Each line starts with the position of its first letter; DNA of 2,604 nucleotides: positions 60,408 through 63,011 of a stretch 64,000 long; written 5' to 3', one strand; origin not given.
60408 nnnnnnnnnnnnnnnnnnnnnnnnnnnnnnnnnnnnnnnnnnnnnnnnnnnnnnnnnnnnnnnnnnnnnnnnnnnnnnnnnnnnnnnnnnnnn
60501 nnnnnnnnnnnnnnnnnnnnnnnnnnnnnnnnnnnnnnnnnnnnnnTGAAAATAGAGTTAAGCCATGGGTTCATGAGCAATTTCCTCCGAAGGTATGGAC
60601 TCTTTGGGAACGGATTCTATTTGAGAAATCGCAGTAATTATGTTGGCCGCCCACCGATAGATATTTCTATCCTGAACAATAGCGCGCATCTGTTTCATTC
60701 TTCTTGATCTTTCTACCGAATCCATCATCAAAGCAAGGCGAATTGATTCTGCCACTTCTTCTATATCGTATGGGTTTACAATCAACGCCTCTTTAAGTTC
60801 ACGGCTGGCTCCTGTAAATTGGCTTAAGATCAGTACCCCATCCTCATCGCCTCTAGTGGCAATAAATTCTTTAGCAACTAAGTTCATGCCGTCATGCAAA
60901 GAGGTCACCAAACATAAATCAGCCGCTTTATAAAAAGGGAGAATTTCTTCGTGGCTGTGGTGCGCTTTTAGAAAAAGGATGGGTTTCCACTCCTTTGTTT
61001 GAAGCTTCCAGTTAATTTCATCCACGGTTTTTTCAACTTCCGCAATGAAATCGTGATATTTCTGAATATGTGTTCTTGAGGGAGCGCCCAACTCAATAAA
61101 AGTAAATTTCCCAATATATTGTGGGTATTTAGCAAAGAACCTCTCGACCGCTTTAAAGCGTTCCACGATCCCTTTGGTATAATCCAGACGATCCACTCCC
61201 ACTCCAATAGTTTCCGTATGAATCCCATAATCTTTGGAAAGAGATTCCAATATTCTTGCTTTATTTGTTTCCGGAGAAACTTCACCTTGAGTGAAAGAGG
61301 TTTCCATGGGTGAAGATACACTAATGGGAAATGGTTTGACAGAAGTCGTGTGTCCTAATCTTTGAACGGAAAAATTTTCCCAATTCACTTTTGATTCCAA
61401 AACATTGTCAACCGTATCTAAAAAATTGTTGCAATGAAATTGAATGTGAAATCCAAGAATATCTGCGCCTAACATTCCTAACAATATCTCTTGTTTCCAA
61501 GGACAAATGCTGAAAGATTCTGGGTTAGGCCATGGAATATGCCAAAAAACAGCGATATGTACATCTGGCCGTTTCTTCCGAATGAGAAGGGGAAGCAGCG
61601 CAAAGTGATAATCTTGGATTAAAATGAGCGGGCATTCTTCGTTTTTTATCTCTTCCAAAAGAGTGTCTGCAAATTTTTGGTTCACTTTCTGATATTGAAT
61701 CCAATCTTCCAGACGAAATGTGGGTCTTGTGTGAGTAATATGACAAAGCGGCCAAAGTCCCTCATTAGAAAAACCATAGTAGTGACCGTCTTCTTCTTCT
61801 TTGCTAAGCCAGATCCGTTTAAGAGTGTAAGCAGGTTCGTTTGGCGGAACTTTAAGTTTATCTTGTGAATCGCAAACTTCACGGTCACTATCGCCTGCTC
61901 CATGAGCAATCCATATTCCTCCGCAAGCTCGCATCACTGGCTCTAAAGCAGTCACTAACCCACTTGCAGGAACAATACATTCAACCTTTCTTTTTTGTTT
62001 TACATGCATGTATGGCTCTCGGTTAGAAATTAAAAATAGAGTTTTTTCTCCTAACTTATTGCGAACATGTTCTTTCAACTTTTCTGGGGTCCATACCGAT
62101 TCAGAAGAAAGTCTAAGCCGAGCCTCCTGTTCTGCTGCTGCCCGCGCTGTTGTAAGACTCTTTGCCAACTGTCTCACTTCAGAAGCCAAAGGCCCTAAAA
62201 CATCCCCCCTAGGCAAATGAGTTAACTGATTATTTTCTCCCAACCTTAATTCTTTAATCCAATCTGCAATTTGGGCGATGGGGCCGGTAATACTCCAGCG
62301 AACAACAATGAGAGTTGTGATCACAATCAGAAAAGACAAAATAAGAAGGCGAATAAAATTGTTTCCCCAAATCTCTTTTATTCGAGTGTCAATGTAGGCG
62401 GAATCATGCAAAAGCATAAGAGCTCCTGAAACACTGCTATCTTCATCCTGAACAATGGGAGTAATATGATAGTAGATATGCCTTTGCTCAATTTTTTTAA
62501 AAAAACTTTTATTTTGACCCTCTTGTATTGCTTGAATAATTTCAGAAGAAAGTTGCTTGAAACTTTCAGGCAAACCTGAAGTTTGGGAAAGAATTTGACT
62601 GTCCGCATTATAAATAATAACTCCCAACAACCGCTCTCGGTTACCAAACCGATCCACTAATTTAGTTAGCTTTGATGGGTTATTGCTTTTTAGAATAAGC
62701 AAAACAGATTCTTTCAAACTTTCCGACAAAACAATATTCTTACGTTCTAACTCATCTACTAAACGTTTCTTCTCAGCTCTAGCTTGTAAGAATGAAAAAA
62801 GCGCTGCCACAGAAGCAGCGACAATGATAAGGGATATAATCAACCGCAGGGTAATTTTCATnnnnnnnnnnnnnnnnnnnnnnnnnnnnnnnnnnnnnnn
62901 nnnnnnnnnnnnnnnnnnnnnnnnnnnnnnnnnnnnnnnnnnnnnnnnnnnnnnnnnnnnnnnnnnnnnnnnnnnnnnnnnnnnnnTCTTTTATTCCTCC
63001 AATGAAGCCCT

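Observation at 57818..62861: Redundant trehalose synthesis locus with a sensor-fused OtsA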

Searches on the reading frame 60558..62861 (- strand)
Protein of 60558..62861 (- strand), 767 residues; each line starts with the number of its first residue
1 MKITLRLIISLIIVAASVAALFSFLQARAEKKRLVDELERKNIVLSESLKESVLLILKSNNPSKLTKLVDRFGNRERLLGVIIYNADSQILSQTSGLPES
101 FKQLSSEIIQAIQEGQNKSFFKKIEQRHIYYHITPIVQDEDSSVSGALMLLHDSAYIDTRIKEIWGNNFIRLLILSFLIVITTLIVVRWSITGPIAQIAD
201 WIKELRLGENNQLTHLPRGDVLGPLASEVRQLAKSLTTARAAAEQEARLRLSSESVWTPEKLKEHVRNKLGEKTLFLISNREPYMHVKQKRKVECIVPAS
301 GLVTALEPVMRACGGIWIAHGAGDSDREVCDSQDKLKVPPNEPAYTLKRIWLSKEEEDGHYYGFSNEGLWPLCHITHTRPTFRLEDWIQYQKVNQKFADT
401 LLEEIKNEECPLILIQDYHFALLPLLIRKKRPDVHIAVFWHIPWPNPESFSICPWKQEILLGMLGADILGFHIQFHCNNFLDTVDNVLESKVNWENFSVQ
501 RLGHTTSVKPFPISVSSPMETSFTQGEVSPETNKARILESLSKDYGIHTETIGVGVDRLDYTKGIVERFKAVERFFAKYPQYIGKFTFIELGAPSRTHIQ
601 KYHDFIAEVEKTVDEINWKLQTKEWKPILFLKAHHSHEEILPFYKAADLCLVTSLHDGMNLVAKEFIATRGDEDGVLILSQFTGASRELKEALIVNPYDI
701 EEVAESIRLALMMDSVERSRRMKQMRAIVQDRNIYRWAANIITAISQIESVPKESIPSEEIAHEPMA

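Call 3: search_protein_families(library=pfam, proteins=[window:60558-62861:-], max_evalue=0.01)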
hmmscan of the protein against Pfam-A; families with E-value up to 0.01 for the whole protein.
window:60558-62861:- (767 aa): 2 families
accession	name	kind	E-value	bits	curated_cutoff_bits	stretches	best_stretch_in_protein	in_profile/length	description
PF00982.27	Glyco_transf_20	-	6.2e-118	394.9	32.5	1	277-746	5-472/473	Glycosyltransferase family 20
PF16736.11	sCache_like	-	0.0065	17.2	27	0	81-141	47-107/117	Single Cache-like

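Call 4: search_protein_families(library=ncbifam, proteins=[window:60558-62861:-], max_evalue=0.01)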
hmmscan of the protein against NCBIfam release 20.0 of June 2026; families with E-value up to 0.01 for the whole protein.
window:60558-62861:- (767 aa): 6 families
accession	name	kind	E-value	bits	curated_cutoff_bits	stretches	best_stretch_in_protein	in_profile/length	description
NF011071.0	PRK14501.1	equivalog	3e-144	482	634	1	274-751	3-467/729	bifunctional alpha,alpha-trehalose-phosphate synthase (UDP-forming)/trehalose-phosphatase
TIGR02400.1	trehalose_OtsA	equivalog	3.3e-124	415.1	564.85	1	275-745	2-454/456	alpha,alpha-trehalose-phosphate synthase (UDP-forming)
TIGR02398.1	gluc_glyc_Psyn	equivalog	2.5e-88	296.8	569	1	281-749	4-484/487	glucosylglycerol-phosphate synthase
NF007513.0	PRK10117.1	equivalog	6.3e-81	272.7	759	1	298-764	20-470/474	alpha,alpha-trehalose-phosphate synthase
NF033092.0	HK_WalK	equivalog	1.7e-10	40.1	725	1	3-253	9-262/594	cell wall metabolism sensor histidine kinase WalK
TIGR04047.1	MSMEG_0565_glyc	hypoth_equivalog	0.00055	19.1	259.85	1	602-740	238-363/373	MSMEG_0565 family glycosyltransferase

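Call 5: find_homologous_proteins(query=window:60558-62861:-, max_evalue=0.00001)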
Query window:60558-62861:- (767 aa): 8000 proteins with E <= 0.00001 among 8000 candidates; the best 120 are listed.
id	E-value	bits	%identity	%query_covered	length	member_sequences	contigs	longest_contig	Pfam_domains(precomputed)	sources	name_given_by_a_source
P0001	0.0e+0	1732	100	100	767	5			PF00982.28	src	-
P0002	0.0e+0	1467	84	99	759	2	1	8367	PF00982.28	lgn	-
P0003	0.0e+0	1237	70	98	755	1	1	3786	PF00982.28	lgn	-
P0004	0.0e+0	1200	67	99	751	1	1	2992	PF00982.28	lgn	-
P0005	0.0e+0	1196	67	99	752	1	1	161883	PF00982.28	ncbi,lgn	-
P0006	0.0e+0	1162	66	98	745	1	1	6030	PF00982.28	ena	-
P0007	0.0e+0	1130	63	98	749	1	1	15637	PF00982.28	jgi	-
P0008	0.0e+0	1128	64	98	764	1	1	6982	PF00982.28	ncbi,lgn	ncbi:MAG: trehalose-6-phosphate synthase [Nitrospirota bacterium]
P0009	0.0e+0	1123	61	98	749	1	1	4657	PF00982.28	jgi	jgi:trehalose 6-phosphate synthase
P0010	0.0e+0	1120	61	98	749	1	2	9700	PF00982.28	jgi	jgi:trehalose 6-phosphate synthase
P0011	0.0e+0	1120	61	98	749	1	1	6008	PF00982.28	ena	-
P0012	0.0e+0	1120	61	98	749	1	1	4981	PF00982.28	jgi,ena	jgi:trehalose 6-phosphate synthase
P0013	0.0e+0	1117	62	98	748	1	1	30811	PF00982.28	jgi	jgi:trehalose 6-phosphate synthase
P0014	0.0e+0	1114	63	98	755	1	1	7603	PF00982.28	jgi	-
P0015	0.0e+0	1112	63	98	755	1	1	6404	PF00982.28,PF17203.11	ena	-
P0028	0.0e+0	1105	61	98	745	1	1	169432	PF00982.28,PF13692.13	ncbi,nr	ncbi:MAG: trehalose-6-phosphate synthase [bacterium]|nr:trehalose-6-phosphate synthase [bacterium]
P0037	0.0e+0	1097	61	98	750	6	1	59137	PF00534.27,PF00982.28,PF13692.13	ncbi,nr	ncbi:MAG: trehalose-6-phosphate synthase [Bacteroidota bacterium]|nr:trehalose-6-phosphate synthase 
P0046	0.0e+0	1092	63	98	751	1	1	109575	PF00982.28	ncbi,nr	ncbi:MAG: trehalose-6-phosphate synthase [Thermodesulfovibrionia bacterium]|nr:trehalose-6-phosphate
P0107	0.0e+0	1075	59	99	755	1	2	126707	PF00982.28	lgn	-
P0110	0.0e+0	1075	60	98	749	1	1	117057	PF00982.28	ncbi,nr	ncbi:MAG: trehalose-6-phosphate synthase [Deltaproteobacteria bacterium]|nr:trehalose-6-phosphate sy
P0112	0.0e+0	1075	61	98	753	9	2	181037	PF00982.28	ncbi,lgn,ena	-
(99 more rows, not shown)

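Call 19: find_encoding_contigs(protein=P0046, flank=6000, max_places=2)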
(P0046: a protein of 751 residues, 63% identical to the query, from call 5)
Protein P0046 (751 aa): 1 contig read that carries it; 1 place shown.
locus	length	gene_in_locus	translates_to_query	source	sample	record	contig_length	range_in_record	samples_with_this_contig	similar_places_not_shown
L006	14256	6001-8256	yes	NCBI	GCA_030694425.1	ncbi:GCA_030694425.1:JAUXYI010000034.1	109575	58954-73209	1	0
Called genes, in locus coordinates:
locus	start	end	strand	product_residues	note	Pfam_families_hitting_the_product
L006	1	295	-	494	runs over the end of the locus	PF02310:B12-binding, PF04055:Radical_SAM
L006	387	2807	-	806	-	PF05402:PqqD, PF04055:Radical_SAM, PF13186:SPASM, PF13489:Methyltransf_23, PF01209:Ubie_methyltran, PF06325:PrmA, PF08241:Methyltransf_11, PF08242:Methyltransf_12, +5 more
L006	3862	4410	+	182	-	PF00691:OmpA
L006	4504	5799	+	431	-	PF04225:LysM_OapA (faint), PF19425:Csd3_N2, PF01551:Peptidase_M23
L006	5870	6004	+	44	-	-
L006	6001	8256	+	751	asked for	PF00982:Glyco_transf_20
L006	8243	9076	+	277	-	PF02358:Trehalose_PPase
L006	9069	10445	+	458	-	PF00924:MS_channel_2nd, PF19027:DUF5752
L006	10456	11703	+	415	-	PF21269:TreT_GT1, PF00534:Glycos_transf_1, PF13692:Glyco_trans_1_4, PF20706:GT4-conflict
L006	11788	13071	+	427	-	PF00999:Na_H_Exchanger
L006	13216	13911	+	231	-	PF02254:TrkA_N, PF02080:TrkA_C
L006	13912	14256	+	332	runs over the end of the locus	PF01699:Na_Ca_ex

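Call 20: find_encoding_contigs(protein=P0112, flank=6000, max_places=2)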
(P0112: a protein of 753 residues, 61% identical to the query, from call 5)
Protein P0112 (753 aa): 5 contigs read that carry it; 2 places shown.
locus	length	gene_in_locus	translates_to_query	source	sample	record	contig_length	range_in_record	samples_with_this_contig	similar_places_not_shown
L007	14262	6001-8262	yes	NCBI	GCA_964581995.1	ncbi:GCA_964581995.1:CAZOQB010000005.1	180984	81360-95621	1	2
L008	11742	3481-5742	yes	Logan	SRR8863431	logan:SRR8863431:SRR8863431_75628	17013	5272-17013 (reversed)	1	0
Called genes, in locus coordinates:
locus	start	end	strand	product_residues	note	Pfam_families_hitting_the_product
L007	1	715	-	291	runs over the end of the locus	PF01073:3Beta_HSD, PF01370:Epimerase, PF02719:Polysacc_synt_2, PF04321:RmlD_sub_bind, PF13460:NAD_binding_10 (faint), PF16363:GDP_Man_Dehyd, PF07993:NAD_binding_4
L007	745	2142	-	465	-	PF00753:Lactamase_B, PF23023:Anti-Pycsar_Apyc1 (weak), PF12706:Lactamase_B_2 (weak), PF16661:Lactamase_B_6, PF10996:Beta-Casp, PF07521:RMMBL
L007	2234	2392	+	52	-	-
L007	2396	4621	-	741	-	PF00912:Transgly, PF00905:Transpeptidase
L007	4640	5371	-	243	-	PF00149:Metallophos, PF12850:Metallophos_2 (weak)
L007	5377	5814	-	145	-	-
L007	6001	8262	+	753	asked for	PF00982:Glyco_transf_20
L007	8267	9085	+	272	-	PF02358:Trehalose_PPase, PF08282:Hydrolase_3 (faint)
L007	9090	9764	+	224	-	PF19027:DUF5752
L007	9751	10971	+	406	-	PF21269:TreT_GT1, PF20706:GT4-conflict (weak), PF00534:Glycos_transf_1, PF13692:Glyco_trans_1_4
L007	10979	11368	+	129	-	-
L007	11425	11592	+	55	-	-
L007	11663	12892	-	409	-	PF07690:MFS_1, PF11700:ATG22, PF12832:MFS_1_like (faint), PF13347:MFS_2 (weak), PF11700:ATG22, PF07690:MFS_1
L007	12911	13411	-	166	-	PF01029:NusB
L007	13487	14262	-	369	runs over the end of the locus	PF02812:ELFV_dehydrog_N, PF00208:ELFV_dehydrog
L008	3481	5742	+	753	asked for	PF00982:Glyco_transf_20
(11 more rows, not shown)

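Call 21: find_encoding_contigs(protein=P0110, flank=6000, max_places=2)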
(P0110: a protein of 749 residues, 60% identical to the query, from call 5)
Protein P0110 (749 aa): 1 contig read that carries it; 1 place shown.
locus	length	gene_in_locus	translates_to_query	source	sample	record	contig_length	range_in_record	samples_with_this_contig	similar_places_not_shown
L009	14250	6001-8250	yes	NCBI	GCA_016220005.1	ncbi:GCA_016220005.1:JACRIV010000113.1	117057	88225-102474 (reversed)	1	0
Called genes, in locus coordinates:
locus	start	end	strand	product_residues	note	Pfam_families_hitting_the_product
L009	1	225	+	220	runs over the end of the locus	PF02666:PS_Dcarbxylase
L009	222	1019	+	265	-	PF01066:CDP-OH_P_transf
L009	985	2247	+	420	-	PF00330:Aconitase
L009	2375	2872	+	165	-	PF00694:Aconitase_C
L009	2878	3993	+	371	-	PF00180:Iso_dh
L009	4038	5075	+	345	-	PF01118:Semialdhyde_dh, PF02774:Semialdhyde_dhC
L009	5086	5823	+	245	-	PF01416:PseudoU_synth_1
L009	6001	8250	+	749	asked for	PF00982:Glyco_transf_20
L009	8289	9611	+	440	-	PF00999:Na_H_Exchanger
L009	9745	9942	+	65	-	-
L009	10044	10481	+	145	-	PF00572:Ribosomal_L13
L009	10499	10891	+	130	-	PF00380:Ribosomal_S9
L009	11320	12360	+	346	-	PF01118:Semialdhyde_dh, PF22698:Semialdhyde_dhC_1, PF02774:Semialdhyde_dhC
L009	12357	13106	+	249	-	PF02348:CTP_transf_3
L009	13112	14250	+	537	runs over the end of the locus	PF06418:CTP_synth_N, PF00117:GATase, PF07722:Peptidase_C26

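Call 32: find_encoding_contigs(protein=P0028, flank=5000, max_places=1)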
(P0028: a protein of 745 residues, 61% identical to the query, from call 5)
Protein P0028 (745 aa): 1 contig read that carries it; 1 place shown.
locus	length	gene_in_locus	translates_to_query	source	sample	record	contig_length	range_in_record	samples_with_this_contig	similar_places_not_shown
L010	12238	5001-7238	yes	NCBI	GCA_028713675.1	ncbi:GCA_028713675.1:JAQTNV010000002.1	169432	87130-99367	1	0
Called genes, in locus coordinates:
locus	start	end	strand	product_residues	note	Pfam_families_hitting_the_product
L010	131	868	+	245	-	-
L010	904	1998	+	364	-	PF02518:HATPase_c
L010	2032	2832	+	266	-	PF14346:DUF4398, PF00691:OmpA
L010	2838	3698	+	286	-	PF00990:GGDEF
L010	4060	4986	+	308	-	PF03781:FGE-sulfatase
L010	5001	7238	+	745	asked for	PF13692:Glyco_trans_1_4 (faint), PF00982:Glyco_transf_20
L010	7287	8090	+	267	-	PF02358:Trehalose_PPase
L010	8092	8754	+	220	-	PF19027:DUF5752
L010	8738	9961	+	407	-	PF21269:TreT_GT1, PF00534:Glycos_transf_1, PF13692:Glyco_trans_1_4, PF20706:GT4-conflict (faint)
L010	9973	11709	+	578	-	PF02040:ArsB, PF03600:CitMHS, PF00939:Na_sulph_symp (weak)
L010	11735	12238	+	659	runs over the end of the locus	PF02705:K_trans, PF22776:K_trans_C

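Call 33: find_encoding_contigs(protein=P0107, flank=5000, max_places=1)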
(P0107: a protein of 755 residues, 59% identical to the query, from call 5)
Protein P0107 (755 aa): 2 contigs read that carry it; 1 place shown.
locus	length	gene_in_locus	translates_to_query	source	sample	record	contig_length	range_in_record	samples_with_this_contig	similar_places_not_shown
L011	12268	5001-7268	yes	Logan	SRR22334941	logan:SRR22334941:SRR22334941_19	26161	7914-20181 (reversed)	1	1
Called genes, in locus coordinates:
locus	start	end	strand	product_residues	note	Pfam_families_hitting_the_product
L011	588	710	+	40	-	-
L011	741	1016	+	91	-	-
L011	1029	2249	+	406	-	PF06965:Na_H_antiport_1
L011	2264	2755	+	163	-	PF00582:Usp (weak)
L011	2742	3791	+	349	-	PF21088:MS_channel_1st, PF00924:MS_channel_2nd, PF21082:MS_channel_3rd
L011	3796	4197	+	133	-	-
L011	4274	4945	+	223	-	PF05552:MS_channel_1st_1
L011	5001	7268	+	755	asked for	PF00982:Glyco_transf_20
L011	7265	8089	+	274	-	PF02358:Trehalose_PPase, PF08282:Hydrolase_3 (faint)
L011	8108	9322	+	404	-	PF21269:TreT_GT1, PF20706:GT4-conflict (weak), PF00534:Glycos_transf_1, PF13692:Glyco_trans_1_4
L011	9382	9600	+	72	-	-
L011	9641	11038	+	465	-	PF00654:Voltage_CLC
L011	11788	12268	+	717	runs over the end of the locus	PF02897:Peptidase_S9_N, PF02129:Peptidase_S15, PF00326:Peptidase_S9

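Call 34: find_encoding_contigs(protein=P0037, flank=5000, max_places=1)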
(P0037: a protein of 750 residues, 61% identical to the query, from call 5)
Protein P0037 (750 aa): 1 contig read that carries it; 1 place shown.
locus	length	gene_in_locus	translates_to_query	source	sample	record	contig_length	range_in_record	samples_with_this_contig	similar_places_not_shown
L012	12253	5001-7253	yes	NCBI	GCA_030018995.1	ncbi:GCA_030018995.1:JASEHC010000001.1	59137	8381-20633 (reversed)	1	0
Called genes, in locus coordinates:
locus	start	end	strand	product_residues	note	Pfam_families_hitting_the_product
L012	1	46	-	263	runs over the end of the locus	PF00106:adh_short, PF08659:KR, PF23441:SDR (weak), PF13561:adh_short_C2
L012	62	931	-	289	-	PF01073:3Beta_HSD, PF01370:Epimerase, PF02719:Polysacc_synt_2, PF04321:RmlD_sub_bind, PF13460:NAD_binding_10 (weak), PF16363:GDP_Man_Dehyd, PF07993:NAD_binding_4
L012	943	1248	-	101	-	-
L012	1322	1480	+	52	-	-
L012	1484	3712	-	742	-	PF00912:Transgly, PF00905:Transpeptidase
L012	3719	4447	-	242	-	PF00149:Metallophos, PF12850:Metallophos_2 (weak)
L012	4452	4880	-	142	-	-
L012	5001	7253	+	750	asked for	PF00534:Glycos_transf_1 (faint), PF13692:Glyco_trans_1_4 (faint), PF00982:Glyco_transf_20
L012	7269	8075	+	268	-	PF02358:Trehalose_PPase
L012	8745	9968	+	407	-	PF21269:TreT_GT1, PF00534:Glycos_transf_1, PF13692:Glyco_trans_1_4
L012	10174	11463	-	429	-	PF07690:MFS_1, PF13347:MFS_2, PF07690:MFS_1, PF11700:ATG22, PF12832:MFS_1_like (faint), PF11700:ATG22, PF00083:Sugar_tr (weak), PF07690:MFS_1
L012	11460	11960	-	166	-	PF01029:NusB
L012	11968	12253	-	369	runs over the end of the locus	PF02812:ELFV_dehydrog_N, PF00208:ELFV_dehydrog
